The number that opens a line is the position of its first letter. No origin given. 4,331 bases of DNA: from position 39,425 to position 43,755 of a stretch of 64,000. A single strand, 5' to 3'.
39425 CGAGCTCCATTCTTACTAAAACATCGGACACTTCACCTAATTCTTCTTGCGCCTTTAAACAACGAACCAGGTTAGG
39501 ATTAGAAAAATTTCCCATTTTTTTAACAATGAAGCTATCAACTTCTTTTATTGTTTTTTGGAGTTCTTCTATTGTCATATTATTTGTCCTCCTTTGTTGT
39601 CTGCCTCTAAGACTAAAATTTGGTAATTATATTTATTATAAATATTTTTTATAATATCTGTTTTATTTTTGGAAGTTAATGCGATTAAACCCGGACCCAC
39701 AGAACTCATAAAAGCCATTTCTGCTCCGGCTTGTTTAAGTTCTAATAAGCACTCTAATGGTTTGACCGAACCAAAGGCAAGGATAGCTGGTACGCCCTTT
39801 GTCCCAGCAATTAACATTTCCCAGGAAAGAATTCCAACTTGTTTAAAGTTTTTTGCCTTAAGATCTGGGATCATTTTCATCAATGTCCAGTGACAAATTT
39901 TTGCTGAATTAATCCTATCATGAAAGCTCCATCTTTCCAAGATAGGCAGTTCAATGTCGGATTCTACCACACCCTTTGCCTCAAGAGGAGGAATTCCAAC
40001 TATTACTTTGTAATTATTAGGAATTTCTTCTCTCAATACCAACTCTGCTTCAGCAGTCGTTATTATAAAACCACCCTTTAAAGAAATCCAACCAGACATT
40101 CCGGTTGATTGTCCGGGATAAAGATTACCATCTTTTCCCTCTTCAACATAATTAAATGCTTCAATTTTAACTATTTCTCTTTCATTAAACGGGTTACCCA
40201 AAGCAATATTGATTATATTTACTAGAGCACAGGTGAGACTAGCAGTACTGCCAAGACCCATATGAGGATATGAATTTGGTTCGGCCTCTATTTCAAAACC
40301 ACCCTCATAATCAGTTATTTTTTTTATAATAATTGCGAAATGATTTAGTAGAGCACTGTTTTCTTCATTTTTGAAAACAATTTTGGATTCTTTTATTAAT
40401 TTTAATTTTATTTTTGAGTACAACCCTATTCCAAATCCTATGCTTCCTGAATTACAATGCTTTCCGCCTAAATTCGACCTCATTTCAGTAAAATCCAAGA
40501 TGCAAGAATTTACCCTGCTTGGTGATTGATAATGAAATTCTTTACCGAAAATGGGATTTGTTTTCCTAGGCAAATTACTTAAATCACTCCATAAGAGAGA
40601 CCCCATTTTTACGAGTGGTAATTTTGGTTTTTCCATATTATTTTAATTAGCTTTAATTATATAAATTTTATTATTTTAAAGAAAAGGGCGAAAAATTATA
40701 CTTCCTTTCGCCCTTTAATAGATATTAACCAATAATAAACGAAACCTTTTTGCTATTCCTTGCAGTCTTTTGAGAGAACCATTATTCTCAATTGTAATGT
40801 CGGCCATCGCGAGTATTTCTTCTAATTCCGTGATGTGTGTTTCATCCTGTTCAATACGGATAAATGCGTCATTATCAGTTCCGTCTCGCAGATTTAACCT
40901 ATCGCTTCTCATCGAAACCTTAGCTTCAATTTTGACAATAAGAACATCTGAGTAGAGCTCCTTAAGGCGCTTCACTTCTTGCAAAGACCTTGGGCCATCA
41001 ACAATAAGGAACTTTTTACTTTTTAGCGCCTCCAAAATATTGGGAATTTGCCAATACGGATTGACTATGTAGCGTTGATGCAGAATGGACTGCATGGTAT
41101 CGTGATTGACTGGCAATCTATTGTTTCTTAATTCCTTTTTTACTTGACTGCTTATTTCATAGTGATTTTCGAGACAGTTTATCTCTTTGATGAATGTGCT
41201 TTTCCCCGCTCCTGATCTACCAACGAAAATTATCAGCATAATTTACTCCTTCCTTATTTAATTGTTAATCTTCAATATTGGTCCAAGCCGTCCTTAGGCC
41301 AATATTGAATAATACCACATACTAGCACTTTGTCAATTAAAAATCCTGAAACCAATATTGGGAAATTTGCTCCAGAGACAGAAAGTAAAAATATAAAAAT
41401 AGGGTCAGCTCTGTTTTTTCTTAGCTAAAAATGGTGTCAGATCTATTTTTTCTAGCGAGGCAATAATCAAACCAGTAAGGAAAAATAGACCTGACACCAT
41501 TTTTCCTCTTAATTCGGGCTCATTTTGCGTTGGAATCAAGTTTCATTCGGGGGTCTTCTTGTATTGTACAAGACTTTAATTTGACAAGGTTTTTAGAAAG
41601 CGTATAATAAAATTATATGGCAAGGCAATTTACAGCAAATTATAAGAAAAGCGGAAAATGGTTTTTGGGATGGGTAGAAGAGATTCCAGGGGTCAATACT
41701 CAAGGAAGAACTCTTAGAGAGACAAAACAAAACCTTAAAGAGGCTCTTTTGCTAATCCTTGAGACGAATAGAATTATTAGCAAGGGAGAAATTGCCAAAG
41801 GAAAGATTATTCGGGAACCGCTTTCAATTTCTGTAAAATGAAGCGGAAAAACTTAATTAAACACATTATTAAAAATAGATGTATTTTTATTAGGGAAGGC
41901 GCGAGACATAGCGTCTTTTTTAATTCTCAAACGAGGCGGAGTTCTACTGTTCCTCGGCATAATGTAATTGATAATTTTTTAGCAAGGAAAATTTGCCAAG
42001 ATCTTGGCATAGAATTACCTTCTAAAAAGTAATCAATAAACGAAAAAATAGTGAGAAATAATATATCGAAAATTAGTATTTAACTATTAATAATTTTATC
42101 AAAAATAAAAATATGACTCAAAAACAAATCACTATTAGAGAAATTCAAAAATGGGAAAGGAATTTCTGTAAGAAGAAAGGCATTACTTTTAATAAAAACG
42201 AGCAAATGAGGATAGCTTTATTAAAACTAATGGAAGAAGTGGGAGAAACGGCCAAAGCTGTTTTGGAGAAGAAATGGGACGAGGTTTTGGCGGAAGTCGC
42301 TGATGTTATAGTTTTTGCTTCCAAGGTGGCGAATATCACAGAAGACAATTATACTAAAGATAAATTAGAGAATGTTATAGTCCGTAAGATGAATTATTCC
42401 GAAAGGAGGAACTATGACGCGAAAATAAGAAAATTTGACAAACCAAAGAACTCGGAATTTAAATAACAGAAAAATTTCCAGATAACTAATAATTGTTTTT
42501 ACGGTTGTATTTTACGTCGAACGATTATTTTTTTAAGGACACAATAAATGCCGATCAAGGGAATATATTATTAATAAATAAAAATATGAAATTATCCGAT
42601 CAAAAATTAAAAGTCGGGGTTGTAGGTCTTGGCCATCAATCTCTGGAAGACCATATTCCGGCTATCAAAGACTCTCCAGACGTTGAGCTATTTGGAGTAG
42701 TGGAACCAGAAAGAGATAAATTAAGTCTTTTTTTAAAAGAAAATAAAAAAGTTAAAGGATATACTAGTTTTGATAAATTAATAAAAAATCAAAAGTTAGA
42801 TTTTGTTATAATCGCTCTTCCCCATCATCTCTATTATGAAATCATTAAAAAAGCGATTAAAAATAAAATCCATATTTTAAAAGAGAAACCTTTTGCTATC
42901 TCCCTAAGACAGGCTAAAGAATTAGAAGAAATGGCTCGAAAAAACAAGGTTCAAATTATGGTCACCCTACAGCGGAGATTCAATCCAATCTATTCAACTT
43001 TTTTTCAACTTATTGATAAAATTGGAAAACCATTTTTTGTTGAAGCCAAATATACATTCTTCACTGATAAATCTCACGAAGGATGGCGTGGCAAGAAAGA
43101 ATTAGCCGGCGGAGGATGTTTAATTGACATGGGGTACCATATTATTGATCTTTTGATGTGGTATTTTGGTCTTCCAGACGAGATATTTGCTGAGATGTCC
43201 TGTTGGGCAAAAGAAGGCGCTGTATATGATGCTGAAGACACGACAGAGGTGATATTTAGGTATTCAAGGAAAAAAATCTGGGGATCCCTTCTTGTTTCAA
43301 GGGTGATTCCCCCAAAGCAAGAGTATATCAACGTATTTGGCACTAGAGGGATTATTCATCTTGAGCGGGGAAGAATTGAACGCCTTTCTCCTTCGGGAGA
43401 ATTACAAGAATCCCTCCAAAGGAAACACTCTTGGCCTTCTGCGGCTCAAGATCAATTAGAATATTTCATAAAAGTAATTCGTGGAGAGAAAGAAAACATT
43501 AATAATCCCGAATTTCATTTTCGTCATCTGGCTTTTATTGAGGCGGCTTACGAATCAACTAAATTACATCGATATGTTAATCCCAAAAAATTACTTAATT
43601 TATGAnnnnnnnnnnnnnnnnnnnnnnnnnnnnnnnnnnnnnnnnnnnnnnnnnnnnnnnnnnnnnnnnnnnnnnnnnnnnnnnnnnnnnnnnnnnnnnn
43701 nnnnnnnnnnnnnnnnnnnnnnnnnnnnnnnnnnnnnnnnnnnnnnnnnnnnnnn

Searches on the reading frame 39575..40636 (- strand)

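Call 58: search_protein_families(library=pfam, proteins=[window:39575-40636:-], max_evalue=0.00001)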
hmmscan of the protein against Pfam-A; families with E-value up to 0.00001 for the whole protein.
window:39575-40636:- (353 aa): 1 family
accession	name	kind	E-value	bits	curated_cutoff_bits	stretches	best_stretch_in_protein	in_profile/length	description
PF00288.32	GHMP_kinases_N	-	2e-06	28.3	22.3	1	104-158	7-62/87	GHMP kinases N terminal domain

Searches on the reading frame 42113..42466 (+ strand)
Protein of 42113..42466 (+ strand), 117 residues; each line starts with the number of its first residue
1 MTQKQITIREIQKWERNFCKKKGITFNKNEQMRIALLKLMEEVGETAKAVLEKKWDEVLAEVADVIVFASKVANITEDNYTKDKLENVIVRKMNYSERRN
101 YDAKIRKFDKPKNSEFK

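Call 3: search_protein_families(library=pfam, proteins=[window:42113-42466:+], max_evalue=0.01)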
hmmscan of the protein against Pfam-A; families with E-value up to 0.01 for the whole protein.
window:42113-42466:+ (117 aa): 1 family
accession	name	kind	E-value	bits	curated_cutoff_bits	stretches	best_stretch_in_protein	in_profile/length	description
PF03819.22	MazG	-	1.4e-06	28.9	22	1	36-96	7-66/74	MazG nucleotide pyrophosphohydrolase domain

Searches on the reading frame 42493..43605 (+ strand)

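Call 3: search_protein_families(library=pfam, proteins=[window:42493-43605:+], max_evalue=0.01)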
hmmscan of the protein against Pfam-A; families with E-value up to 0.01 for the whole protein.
window:42493-43605:+ (370 aa): 4 families
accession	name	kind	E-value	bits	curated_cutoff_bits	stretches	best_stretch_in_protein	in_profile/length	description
PF01408.29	GFO_IDH_MocA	-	1.1e-22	81.4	24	1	39-158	1-119/120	Oxidoreductase family, NAD-binding Rossmann fold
PF22725.1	GFO_IDH_MocA_C3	-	5.6e-21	75.3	27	1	176-288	12-123/124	GFO/IDH/MocA C-terminal domain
PF02894.22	GFO_IDH_MocA_C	-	2.1e-16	60.9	22.9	1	174-362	4-216/218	Oxidoreductase family, C-terminal alpha/beta domain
PF03447.22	NAD_binding_3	-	0.003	18.7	24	1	62-157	20-115/116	Homoserine dehydrogenase, NAD binding domain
